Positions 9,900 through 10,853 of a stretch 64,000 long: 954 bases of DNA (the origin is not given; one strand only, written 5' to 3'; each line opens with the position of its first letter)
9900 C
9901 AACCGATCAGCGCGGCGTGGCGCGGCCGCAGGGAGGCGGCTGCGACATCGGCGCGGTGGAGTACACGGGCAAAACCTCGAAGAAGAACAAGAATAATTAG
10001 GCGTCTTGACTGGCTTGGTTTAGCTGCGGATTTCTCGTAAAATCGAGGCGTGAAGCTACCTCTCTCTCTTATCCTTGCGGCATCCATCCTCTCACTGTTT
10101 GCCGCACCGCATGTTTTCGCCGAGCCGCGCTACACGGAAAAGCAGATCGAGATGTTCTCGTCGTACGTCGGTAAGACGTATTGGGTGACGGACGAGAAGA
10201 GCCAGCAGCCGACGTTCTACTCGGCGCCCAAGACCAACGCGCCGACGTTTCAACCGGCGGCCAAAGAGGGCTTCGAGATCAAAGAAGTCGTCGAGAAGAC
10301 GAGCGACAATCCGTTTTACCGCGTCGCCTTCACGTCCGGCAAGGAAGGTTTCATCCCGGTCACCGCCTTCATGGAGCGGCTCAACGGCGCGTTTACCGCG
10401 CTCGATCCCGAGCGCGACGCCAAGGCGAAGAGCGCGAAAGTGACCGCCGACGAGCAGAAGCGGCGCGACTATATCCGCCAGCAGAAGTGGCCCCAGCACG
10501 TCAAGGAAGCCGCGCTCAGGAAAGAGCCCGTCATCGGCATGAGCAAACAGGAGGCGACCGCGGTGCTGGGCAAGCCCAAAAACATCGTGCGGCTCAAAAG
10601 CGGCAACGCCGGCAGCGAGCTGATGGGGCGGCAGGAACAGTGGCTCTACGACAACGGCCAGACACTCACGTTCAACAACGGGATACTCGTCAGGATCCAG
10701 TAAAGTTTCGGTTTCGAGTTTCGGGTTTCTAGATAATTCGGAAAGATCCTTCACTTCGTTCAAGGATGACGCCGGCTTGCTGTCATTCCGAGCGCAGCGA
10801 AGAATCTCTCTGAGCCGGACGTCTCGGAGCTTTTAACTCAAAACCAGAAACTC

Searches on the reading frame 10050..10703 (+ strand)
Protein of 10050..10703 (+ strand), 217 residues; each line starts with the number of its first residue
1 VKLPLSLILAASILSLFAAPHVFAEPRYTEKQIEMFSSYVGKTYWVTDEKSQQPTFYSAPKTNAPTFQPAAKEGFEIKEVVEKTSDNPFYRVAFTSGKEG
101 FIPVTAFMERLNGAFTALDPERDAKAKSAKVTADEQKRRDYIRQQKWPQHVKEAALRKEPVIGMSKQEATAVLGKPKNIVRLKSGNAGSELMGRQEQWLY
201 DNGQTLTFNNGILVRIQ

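Call 50: find_encoding_contigs(protein=window:10050-10703:+, flank=4000, max_places=10)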
Protein window:10050-10703:+ (217 aa): 7 contigs read that carry it; 5 places shown.
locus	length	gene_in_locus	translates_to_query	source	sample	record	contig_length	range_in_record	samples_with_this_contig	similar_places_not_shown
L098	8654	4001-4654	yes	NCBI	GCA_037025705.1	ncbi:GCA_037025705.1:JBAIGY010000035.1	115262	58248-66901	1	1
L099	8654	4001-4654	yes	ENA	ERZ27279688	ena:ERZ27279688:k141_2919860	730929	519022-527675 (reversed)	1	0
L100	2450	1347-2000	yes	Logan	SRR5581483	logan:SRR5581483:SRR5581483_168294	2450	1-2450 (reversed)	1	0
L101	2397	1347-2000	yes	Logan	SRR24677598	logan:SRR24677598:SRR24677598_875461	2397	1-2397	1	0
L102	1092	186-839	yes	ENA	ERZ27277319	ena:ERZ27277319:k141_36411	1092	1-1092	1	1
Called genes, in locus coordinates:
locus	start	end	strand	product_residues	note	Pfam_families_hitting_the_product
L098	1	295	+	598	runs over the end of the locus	-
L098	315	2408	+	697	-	-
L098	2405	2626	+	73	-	-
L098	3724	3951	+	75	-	-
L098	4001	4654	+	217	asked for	-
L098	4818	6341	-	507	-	PF01970:TctA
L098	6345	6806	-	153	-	PF07331:TctB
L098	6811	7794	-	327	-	PF03401:TctC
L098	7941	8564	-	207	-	PF00730:HhH-GPD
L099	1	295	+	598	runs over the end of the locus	-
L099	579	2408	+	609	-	-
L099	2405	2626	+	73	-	-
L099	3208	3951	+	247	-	-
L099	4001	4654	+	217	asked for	-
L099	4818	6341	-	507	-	PF01970:TctA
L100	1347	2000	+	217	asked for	-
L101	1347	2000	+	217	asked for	-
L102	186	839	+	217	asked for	-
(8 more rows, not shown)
